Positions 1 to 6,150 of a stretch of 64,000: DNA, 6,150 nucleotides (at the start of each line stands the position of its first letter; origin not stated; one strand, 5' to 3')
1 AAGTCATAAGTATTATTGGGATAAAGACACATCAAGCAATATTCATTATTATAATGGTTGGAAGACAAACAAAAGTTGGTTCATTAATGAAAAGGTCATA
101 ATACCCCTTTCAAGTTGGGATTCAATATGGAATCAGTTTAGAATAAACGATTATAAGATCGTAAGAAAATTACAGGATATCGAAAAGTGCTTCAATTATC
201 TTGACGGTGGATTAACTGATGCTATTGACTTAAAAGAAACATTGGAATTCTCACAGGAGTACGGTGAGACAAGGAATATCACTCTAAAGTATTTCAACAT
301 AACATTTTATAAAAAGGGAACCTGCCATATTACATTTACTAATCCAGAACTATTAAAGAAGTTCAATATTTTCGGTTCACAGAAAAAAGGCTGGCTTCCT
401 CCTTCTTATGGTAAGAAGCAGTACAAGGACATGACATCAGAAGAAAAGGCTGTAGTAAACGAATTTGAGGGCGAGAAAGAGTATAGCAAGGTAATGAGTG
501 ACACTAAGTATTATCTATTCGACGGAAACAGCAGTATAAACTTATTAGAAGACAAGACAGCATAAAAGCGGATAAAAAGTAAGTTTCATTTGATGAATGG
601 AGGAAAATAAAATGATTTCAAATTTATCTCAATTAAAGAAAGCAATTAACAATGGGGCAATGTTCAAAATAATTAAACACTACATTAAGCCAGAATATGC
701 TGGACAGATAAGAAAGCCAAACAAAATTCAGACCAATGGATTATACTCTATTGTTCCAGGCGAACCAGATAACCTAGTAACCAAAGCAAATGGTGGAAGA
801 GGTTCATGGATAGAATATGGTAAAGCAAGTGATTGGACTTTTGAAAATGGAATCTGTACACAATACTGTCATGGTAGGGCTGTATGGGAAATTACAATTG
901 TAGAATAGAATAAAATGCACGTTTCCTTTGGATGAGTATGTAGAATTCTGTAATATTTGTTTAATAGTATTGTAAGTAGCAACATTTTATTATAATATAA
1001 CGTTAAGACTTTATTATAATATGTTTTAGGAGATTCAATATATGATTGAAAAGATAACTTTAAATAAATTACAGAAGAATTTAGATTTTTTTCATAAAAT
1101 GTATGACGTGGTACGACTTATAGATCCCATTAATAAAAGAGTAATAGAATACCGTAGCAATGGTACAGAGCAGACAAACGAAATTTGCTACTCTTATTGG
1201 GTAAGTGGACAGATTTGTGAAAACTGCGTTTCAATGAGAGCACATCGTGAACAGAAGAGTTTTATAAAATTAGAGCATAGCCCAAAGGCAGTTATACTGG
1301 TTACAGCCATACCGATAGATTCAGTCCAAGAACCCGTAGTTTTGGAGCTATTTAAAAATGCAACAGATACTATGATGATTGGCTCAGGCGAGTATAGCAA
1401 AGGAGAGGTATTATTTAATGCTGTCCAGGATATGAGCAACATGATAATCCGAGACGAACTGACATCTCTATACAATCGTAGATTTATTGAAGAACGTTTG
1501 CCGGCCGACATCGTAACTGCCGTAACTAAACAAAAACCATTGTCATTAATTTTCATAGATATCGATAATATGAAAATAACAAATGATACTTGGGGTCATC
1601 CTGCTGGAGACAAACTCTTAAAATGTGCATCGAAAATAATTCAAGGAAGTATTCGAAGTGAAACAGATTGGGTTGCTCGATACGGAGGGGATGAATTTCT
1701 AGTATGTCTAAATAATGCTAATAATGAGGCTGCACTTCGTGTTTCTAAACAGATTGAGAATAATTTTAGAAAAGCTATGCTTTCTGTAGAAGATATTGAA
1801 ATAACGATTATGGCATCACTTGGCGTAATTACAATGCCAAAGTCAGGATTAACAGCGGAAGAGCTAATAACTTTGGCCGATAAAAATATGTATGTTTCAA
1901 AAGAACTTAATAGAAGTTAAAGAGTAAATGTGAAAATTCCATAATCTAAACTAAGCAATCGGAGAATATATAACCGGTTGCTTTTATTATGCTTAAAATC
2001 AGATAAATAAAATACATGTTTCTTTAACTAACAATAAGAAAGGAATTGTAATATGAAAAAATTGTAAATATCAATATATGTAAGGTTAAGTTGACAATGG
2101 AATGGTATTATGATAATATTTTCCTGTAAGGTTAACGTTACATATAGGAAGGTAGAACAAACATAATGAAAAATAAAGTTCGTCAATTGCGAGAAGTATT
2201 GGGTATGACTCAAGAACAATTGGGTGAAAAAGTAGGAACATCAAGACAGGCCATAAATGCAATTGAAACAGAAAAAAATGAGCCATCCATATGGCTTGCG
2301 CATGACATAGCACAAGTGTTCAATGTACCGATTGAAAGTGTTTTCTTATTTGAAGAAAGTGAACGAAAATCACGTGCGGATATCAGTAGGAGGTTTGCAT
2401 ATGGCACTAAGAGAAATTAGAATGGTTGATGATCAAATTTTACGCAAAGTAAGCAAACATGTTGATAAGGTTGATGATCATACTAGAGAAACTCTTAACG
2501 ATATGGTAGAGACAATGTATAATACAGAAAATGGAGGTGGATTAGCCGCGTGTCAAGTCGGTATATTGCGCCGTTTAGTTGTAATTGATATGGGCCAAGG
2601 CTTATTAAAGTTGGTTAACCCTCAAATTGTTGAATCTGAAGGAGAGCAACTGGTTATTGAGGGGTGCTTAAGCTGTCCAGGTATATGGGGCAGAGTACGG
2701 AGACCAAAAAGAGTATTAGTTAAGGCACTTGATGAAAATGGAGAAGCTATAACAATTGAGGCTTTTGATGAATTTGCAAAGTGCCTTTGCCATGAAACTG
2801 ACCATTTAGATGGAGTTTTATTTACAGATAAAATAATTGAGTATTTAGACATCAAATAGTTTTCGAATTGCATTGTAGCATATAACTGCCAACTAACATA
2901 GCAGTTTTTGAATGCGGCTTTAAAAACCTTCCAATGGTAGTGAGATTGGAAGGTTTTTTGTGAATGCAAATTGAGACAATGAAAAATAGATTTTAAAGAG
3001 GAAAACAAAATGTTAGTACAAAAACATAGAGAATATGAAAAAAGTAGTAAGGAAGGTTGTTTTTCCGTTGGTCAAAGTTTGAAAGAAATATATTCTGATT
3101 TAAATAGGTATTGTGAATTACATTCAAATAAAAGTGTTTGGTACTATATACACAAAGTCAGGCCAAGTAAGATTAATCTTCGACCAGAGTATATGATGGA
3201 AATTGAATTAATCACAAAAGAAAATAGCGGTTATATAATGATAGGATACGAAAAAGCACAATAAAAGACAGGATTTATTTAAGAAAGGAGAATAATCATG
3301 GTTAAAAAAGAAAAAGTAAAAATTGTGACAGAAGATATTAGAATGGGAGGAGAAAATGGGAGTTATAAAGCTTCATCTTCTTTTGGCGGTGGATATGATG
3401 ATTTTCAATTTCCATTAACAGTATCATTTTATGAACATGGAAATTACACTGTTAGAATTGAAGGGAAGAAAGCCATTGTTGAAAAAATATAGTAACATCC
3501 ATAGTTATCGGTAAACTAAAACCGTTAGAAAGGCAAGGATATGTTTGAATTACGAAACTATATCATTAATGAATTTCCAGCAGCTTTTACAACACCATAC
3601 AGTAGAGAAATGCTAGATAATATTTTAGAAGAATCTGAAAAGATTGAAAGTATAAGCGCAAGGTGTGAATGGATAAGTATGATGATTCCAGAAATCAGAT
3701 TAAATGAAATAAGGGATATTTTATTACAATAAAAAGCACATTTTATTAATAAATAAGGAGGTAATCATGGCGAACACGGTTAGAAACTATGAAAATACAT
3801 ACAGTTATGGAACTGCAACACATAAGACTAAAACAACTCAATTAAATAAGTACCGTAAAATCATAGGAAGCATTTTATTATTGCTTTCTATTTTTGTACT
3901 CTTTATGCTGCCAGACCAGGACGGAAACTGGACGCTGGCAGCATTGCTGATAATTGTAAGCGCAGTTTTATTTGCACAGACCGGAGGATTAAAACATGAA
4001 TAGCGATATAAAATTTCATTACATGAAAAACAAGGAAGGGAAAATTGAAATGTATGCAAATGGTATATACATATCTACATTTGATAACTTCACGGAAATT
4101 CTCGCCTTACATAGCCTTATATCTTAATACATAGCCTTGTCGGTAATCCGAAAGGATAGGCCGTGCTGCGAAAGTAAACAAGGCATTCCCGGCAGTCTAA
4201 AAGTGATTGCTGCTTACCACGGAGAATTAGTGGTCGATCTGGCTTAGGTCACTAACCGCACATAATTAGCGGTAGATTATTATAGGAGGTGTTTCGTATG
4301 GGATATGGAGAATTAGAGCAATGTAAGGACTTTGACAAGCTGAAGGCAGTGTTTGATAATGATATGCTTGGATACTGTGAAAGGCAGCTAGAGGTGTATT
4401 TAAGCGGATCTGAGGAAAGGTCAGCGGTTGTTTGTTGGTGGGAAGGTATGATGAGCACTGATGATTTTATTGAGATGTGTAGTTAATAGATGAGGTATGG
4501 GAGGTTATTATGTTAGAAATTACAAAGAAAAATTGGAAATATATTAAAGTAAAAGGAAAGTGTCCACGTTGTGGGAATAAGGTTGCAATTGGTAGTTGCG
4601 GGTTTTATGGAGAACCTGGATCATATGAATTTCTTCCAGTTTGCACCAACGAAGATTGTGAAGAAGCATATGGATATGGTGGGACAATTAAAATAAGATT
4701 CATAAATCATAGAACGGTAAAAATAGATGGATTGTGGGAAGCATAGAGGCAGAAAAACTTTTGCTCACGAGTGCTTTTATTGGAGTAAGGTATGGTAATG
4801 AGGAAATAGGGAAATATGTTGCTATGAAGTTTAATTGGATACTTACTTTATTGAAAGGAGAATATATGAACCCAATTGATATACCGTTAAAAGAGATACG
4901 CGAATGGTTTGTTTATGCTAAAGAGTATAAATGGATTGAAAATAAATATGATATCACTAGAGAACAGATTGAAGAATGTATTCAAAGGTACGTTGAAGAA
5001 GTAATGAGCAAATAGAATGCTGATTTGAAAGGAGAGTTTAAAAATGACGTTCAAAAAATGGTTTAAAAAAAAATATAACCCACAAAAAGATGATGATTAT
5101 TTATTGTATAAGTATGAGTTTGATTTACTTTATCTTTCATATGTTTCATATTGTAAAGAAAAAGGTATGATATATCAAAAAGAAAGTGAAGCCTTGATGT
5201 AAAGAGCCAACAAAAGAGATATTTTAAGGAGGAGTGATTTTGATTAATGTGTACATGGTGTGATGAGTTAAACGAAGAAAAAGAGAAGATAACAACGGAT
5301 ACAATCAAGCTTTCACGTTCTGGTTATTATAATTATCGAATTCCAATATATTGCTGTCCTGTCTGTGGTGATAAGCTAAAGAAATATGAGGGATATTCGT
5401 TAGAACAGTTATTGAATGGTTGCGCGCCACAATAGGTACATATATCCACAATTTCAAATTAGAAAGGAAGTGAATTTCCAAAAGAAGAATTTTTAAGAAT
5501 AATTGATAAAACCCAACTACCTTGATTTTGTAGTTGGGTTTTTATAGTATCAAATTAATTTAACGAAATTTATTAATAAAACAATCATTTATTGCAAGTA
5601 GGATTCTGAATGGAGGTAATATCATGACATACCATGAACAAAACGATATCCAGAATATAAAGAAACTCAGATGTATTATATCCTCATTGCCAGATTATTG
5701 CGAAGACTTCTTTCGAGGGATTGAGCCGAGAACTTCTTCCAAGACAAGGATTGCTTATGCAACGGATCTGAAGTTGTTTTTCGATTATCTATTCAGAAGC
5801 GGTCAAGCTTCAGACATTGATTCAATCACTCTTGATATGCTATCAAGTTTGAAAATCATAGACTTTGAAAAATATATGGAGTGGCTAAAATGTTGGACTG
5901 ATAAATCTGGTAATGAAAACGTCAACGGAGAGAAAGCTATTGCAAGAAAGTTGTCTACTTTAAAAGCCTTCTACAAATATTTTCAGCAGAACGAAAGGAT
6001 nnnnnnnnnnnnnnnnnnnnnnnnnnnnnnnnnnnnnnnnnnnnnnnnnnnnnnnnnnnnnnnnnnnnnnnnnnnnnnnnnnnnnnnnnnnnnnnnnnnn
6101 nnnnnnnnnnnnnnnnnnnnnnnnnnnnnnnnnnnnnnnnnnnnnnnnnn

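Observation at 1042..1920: Phage-encoded diguanylate cyclase with an intact GGDEF site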

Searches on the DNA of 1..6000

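Call 39: search_rna_families(source=window, start=1, end=6000, threshold=evalue, max_evalue=10)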
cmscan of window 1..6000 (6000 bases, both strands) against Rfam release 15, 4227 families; matches with E-value up to 10: 9.
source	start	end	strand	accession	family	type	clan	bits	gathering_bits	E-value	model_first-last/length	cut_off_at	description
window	5504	5558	+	RF02433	SpF36_sRNA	Gene; sRNA;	-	37.1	48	0.0058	1-51/51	no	Streptococcus sRNA SpF36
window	1888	1988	+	RF02434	SpF39_sRNA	Gene; sRNA;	-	26.3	60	4.4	1-109/109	no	Streptococcus sRNA SpF39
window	5488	5547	-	RF02433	SpF36_sRNA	Gene; sRNA;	-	26.2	48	1.7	1-51/51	no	Streptococcus sRNA SpF36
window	3628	3650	-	RF01338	CRISPR-DR25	Gene; CRISPR;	CL00014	24.6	36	0.15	1-25/25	no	CRISPR RNA direct repeat element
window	5089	5134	+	RF00355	snoR28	Gene; snRNA; snoRNA; CD-box;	-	23.8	45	0.62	1-78/78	no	Small nucleolar RNA snoR28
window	5802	5902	+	RF03826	MIR825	Gene; miRNA;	-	19.7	160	7.2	1-146/146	no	MIR825 microRNA precursor family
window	3229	3286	-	RF02108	DLEU2_4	Gene; lncRNA;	-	18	40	4.2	1-58/58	no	Deleted in lymphocytic leukemia 2 conserved region 4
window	5839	5904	+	RF00295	snoTBR7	Gene; snRNA; snoRNA; CD-box;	-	17.8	45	4.9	1-75/75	no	Small nucleolar RNA TBR7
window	3390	3414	+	RF01172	sn2343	Gene; snRNA; snoRNA; CD-box;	-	17.5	60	3.1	1-78/78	no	Small nucleolar RNA sn2343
